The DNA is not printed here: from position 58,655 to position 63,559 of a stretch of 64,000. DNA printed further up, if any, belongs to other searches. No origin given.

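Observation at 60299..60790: Replicative PolC with a catalytically dead proofreading exonuclease but intact PHP metal site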

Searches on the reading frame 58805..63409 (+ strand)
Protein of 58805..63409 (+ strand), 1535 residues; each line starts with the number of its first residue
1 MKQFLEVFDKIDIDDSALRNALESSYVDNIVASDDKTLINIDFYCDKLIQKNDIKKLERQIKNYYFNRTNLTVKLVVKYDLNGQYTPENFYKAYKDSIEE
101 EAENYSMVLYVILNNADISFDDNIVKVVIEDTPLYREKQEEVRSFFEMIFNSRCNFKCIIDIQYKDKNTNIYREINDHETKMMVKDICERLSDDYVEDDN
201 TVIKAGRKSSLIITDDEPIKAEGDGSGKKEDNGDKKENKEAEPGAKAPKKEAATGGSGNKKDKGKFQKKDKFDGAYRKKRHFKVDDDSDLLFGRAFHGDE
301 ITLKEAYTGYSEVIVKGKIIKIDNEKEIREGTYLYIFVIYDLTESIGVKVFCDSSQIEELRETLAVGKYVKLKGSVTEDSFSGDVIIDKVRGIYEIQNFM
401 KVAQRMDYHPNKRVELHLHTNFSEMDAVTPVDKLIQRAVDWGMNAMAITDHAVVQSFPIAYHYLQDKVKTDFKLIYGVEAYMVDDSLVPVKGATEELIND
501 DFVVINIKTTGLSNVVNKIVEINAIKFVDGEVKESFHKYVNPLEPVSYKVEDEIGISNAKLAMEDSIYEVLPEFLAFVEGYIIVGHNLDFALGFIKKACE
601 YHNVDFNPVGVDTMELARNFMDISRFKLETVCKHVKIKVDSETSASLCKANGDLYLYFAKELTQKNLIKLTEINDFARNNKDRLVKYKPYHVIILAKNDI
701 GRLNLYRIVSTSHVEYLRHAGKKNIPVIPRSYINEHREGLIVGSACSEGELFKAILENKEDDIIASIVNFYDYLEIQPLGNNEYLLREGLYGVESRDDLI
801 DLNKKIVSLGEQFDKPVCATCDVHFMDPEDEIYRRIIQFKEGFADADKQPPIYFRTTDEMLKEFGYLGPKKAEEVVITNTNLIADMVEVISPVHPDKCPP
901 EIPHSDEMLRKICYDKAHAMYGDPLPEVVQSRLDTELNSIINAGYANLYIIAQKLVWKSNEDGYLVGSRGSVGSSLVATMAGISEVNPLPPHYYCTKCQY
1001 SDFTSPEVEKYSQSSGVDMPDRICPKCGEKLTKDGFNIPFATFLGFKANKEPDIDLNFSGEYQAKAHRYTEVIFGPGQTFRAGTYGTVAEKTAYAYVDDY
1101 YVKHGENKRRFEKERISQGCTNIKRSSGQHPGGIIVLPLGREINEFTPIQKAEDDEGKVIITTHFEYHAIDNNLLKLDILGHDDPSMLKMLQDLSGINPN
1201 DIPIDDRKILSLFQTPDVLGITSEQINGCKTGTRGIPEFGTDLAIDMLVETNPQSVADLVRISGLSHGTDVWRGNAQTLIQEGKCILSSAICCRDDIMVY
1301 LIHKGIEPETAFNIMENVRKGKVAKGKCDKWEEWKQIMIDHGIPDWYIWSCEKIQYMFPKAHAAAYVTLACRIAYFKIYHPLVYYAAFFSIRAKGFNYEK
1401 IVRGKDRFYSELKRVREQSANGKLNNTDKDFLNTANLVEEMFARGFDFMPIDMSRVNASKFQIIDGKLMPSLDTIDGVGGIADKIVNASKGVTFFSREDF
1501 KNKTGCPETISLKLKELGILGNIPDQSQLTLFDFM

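Call 5: search_protein_families(library=pfam, proteins=[window:58805-63409:+], max_evalue=0.1)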
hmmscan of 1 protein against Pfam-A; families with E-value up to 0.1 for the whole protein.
window:58805-63409:+ (1535 aa): 7 families
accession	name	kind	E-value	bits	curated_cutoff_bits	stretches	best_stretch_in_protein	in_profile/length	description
PF07733.18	DNA_pol3_alpha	-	4.6e-54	184.2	23.9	2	908-1094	2-144/260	Bacterial DNA polymerase III alpha NTPase domain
PF02811.25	PHP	-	9.8e-27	94.7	26.4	1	415-771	1-152/164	PHP domain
PF17657.6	DNA_pol3_finger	-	6.5e-24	84.6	22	1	1185-1339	2-163/166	Bacterial DNA polymerase III alpha subunit finger domain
PF00929.31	RNase_T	-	5.8e-14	53.4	24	1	509-639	7-147/164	Exonuclease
PF14480.11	DNA_pol3_a_NI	-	6.5e-11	42.5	22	1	3-74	1-71/72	DNA polymerase III polC-type N-terminus I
PF01336.31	tRNA_anti-codon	-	2.4e-05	24.6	27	1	313-381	1-61/75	OB-fold nucleic acid binding domain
PF22537.1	WbmS-like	-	0.0075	16.7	27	1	408-482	41-118/186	Polysaccharide deacetylase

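Call 7: find_homologous_proteins(query=window:58805-63409:+, max_evalue=1e-50)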
Query window:58805-63409:+ (1535 aa): 1788 proteins with E <= 1e-50 among 8000 candidates; the best 120 are listed.
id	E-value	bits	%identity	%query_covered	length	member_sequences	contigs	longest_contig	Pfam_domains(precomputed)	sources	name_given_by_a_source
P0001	0.0e+0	3497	99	100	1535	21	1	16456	PF00929.32,PF02811.27,PF14480.12,PF17657.7,PF07733.19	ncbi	-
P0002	0.0e+0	1642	49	100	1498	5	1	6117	PF00929.32,PF02811.27,PF14579.13,PF14480.12,PF01336.32,PF17657.7,PF07733.19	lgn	-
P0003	0.0e+0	1596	48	100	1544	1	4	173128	PF00929.32,PF02811.27,PF14579.13,PF14480.12,PF01336.32,PF17657.7,PF07733.19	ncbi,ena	-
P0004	0.0e+0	1594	48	100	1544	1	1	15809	PF00929.32,PF02811.27,PF14579.13,PF14480.12,PF01336.32,PF17657.7,PF07733.19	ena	-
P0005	0.0e+0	1593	48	100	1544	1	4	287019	PF00929.32,PF02811.27,PF14579.13,PF14480.12,PF01336.32,PF17657.7,PF07733.19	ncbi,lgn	-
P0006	0.0e+0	1590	48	100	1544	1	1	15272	PF00929.32,PF02811.27,PF14579.13,PF14480.12,PF01336.32,PF17657.7,PF07733.19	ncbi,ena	-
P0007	0.0e+0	1585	47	100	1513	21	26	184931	PF00929.32,PF13482.13,PF02811.27,PF14579.13,PF14480.12,PF01336.32,PF17657.7,PF07733.19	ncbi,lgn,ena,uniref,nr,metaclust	ncbi:PolC-type DNA polymerase III [Lachnobacterium bovis]|uniref:DNA polymerase III PolC-type n=1 Ta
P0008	0.0e+0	1579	48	100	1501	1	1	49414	PF00929.32,PF13482.13,PF02811.27,PF14579.13,PF14480.12,PF01336.32,PF17657.7,PF07733.19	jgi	-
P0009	0.0e+0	1554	33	13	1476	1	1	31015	PF00929.32,PF02811.27,PF14579.13,PF14480.12,PF17657.7,PF07733.19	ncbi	-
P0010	0.0e+0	1537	47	100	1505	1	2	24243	PF00929.32,PF02811.27,PF14579.13,PF14480.12,PF01336.32,PF17657.7,PF07733.19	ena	-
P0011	0.0e+0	1537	47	100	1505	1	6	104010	PF00929.32,PF02811.27,PF14579.13,PF14480.12,PF01336.32,PF17657.7,PF07733.19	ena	-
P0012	0.0e+0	1537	47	100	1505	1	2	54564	PF00929.32,PF02811.27,PF14579.13,PF14480.12,PF01336.32,PF17657.7,PF07733.19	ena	-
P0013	0.0e+0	1533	47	100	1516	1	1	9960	PF00929.32,PF13482.13,PF02811.27,PF14579.13,PF14480.12,PF17657.7,PF07733.19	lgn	-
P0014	0.0e+0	1532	46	100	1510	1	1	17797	PF00929.32,PF02811.27,PF14579.13,PF14480.12,PF01336.32,PF11490.14,PF17657.7,PF07733.19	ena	-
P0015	0.0e+0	1529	47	100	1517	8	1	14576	PF00929.32,PF13482.13,PF02811.27,PF16473.12,PF14579.13,PF14480.12,PF17657.7,PF07733.19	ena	-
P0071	0.0e+0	1336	44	100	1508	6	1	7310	PF00929.32,PF02811.27,PF17657.7,PF07733.19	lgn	-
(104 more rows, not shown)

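Call 18: find_related_loci(query=window:58805-63409:+, collection=genome_contigs, flank=3000)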
Query window:58805-63409:+ (1535 aa) in genome_contigs; peptide patterns used: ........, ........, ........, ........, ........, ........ (x = any residue, [..] = any of these).
599 stretches matched a pattern (row limit reached: there are more); 567 encode a relative of the query (tblastn E <= 1e-3); the best 80 are kept; 80 distinct loci.
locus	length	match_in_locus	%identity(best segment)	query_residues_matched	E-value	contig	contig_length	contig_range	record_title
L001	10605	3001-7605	99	1-1535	0e+0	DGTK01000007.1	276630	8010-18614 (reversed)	MAG TPA_asm: Lachnospiraceae bacterium UBA4338 UBA4338_contig_2875, whole genome shotgun sequence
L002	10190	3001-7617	48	2-1535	0e+0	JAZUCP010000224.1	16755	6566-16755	MAG: Acetatifactor sp. isolate T1900045313_YK20190002.MAGScoT_cleanbin_000094 SGB_6257_k141_5056697, whole genome shotgu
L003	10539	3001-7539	48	1-1534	0e+0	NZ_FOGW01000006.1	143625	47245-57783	Lachnobacterium bovis strain S1b, whole genome shotgun sequence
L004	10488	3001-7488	48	4-1535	0e+0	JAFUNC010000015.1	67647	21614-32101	MAG: Lachnospiraceae bacterium isolate RGIG4645 Roe_deer_Rectum-4__c3446, whole genome shotgun sequence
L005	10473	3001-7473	48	2-1534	0e+0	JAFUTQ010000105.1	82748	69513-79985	MAG: Lachnospiraceae bacterium isolate RGIG4815 Roe_deer_Reticulum.Co__c1011643, whole genome shotgun sequence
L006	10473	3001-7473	48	4-1535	0e+0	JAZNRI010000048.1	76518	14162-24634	MAG: Lachnospiraceae bacterium isolate T1900044817_TS20190283.MAGScoT_cleanbin_000022 SGB_2824_k141_1110641, whole genom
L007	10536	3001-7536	47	1-1534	0e+0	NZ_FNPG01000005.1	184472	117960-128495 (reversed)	Lachnobacterium bovis DSM 14045, whole genome shotgun sequence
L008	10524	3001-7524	47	2-1534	0e+0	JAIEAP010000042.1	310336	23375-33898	MAG: Lachnospiraceae bacterium isolate SC0379_S9_8 SC0379_S9_8_contig_42, whole genome shotgun sequence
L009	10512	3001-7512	47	2-1534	0e+0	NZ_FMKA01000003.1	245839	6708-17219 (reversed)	Anaerobium acetethylicum strain GluBS11, whole genome shotgun sequence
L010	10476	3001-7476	48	3-1535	0e+0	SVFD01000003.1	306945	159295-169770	MAG: Lachnospiraceae bacterium isolate SIG323 NODE_50_length_306945_cov_4.865611, whole genome shotgun sequence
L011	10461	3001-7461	47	2-1533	0e+0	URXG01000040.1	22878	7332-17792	uncultured Blautia sp. isolate UMGS1434 genome assembly, contig: NODE_1041_length_22878_cov_6.373351, whole genome shotg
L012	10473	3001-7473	48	4-1535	0e+0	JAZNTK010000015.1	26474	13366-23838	MAG: Lachnospiraceae bacterium isolate T1900044802_TS20190268.MAGScoT_cleanbin_000086 SGB_2729_k141_1172753, whole genom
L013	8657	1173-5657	47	2-1534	0e+0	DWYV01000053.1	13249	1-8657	MAG TPA_asm: Candidatus Bariatricus faecipullorum isolate 9095 USAMLcec1__C150763_L13249_SAMN06368937, whole genome shot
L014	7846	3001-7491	47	2-1534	0e+0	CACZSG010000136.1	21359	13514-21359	MAG: uncultured Lachnospiraceae bacterium isolate RUG12903 genome assembly, contig: RUG12903_asm_136, whole genome shotg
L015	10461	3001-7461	48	2-1534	0e+0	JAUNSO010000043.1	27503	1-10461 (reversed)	MAG: bacterium isolate S4R_St_43 NODE_505_length_27503_cov_21.194440, whole genome shotgun sequence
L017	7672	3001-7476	47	3-1535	0e+0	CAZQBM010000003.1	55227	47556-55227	MAG TPA_asm: uncultured Lachnospiraceae bacterium isolate SRP350583_co1_108 genome assembly, contig: NODE_801_length_552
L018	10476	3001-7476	47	3-1535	0e+0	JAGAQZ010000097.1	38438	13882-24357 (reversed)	MAG: Lachnospiraceae bacterium isolate RGIG8694 Water_deer_Colon-2__c338463, whole genome shotgun sequence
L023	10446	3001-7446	48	2-1535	0e+0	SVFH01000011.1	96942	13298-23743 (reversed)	MAG: Lachnospiraceae bacterium isolate SIG327 NODE_5414_length_96942_cov_3.205454, whole genome shotgun sequence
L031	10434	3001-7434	47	2-1535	0e+0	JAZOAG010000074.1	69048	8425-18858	MAG: Lachnospiraceae bacterium isolate T1900044764_TS20190230.MAGScoT_cleanbin_000012 SGB_2390_k141_1030525, whole genom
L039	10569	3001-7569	47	4-1535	0e+0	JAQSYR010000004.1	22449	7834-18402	MAG: Anaerocolumna sp. isolate L_E1_T20_B_bin.25 scaffold_3107, whole genome shotgun sequence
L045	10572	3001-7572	46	4-1535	0e+0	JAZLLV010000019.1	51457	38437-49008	MAG: Lachnospiraceae bacterium isolate T1900044956_TA20190011.MAGScoT_cleanbin_000021 SGB_3838_k141_409875, whole genome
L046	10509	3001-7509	47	4-1535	0e+0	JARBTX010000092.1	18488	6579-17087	MAG: Anaerocolumna sp. isolate L_E1_T20_C_bin.29 scaffold_3825, whole genome shotgun sequence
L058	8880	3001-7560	47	4-1535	0e+0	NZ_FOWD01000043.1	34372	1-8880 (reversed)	Anaerocolumna aminovalerica strain DSM 1283, whole genome shotgun sequence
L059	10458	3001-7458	47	4-1535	0e+0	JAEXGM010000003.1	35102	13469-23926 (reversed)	MAG: Bacillota bacterium isolate OH_HBB_66 k127_302715, whole genome shotgun sequence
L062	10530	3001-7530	47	4-1535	0e+0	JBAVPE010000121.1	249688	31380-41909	MAG: Anaerocolumna sp. isolate MFD02586_ilm_asm_bin5 k127_251626, whole genome shotgun sequence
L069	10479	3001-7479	48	3-1535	0e+0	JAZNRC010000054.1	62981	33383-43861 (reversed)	MAG: Lachnospiraceae bacterium isolate T1900044820_TS20190286.MAGScoT_cleanbin_000012 SGB_2838_k141_1607082, whole genom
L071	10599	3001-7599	46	2-1535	0e+0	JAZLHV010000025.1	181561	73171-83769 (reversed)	MAG: Lachnospiraceae bacterium isolate T1900044980_TA20190042.MAGScoT_cleanbin_000008 SGB_4112_k141_1099074, whole genom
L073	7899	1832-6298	46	4-1535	0e+0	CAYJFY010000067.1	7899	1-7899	MAG TPA_asm: uncultured Lachnospiraceae bacterium isolate ERP123703_co3_185 genome assembly, contig: NODE_10973_length_7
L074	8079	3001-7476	47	4-1535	0e+0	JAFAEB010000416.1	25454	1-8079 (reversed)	MAG: Bacillota bacterium isolate OH_SBlB_11 k127_593482, whole genome shotgun sequence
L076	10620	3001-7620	45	1-1535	0e+0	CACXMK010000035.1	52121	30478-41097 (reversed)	MAG: uncultured Lachnospiraceae bacterium isolate RUG11393 genome assembly, contig: RUG11393_asm_35, whole genome shotgu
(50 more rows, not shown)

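Call 20: list_cluster_members(proteins=[window:58805-63409:+, P0002, P0071])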
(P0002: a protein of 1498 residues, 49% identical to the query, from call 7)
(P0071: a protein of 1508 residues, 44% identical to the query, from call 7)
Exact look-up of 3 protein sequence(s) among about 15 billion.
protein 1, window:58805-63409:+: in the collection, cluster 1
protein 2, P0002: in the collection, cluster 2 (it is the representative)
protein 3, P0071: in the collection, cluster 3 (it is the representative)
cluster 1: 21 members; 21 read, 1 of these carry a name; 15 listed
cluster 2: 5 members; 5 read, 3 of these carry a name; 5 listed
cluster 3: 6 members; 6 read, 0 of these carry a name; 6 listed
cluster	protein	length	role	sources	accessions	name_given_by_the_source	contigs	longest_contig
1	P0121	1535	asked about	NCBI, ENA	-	-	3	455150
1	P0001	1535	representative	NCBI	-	-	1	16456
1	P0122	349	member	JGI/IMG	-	-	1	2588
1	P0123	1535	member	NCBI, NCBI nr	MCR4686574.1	MAG: PolC-type DNA polymerase III [Lachnospiraceae bacterium] | PolC-type DNA polymerase III [Lachnospiraceae bacterium]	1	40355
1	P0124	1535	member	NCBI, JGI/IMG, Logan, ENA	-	-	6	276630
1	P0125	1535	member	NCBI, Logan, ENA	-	-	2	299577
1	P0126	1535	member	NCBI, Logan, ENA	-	-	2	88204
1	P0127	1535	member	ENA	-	-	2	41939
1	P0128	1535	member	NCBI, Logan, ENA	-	-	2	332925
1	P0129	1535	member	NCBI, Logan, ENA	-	-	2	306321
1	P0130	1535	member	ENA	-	-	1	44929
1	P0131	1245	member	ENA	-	-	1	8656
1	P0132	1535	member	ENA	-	-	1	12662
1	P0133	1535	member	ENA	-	-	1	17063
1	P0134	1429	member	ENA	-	-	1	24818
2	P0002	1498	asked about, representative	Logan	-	-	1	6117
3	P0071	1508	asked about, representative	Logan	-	-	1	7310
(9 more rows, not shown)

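Call 57: find_encoding_contigs(protein=window:58805-63409:+, flank=10000, max_places=4)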
Protein window:58805-63409:+ (1535 aa): 3 contigs read that carry it; 1 place shown.
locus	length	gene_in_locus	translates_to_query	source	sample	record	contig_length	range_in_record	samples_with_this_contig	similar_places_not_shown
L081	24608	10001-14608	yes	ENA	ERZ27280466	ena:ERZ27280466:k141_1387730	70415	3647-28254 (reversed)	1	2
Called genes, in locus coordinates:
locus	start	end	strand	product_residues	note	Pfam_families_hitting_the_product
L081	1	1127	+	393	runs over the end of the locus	PF04519:Bactofilin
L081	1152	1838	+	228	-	PF00696:AA_kinase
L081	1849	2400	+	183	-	PF01765:RRF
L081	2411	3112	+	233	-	PF01255:Prenyltransf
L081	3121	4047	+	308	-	PF01148:CTP_transf_1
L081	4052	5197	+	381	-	PF02670:DXP_reductoisom, PF08436:DXP_redisom_C, PF13288:DXPR_C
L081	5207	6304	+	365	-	PF02163:Peptidase_M50, PF13180:PDZ_2 (weak), PF00595:PDZ (weak), PF17820:PDZ_6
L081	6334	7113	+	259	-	PF00483:NTP_transferase, PF12804:NTP_transf_3 (weak)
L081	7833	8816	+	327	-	PF00069:Pkinase, PF07714:PK_Tyr_Ser-Thr, PF03109:ABC1 (weak)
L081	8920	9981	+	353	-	PF04551:GcpE, PF26540:GcpE_C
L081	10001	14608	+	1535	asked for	PF14480:DNA_pol3_a_NI (weak), PF02811:PHP, PF00929:RNase_T, PF07733:DNA_pol3_alpha, PF17657:DNA_pol3_finger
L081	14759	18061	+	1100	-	PF20610:TED_2, PF23193:NOMO_3rd (faint), PF11974:bMG3 (faint), PF17210:SdrD_B (faint), PF17802:SpaA, PF22904:NOMO1-like_2nd (faint), PF17802:SpaA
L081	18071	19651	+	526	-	PF04203:Sortase (weak)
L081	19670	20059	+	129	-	PF18451:CdiA_C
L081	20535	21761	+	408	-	-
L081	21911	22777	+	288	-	PF13240:Zn_Ribbon_1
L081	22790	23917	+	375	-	PF13240:Zn_Ribbon_1 (weak), PF19789:DUF6273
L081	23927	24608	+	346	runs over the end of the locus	PF13240:Zn_Ribbon_1, PF19789:DUF6273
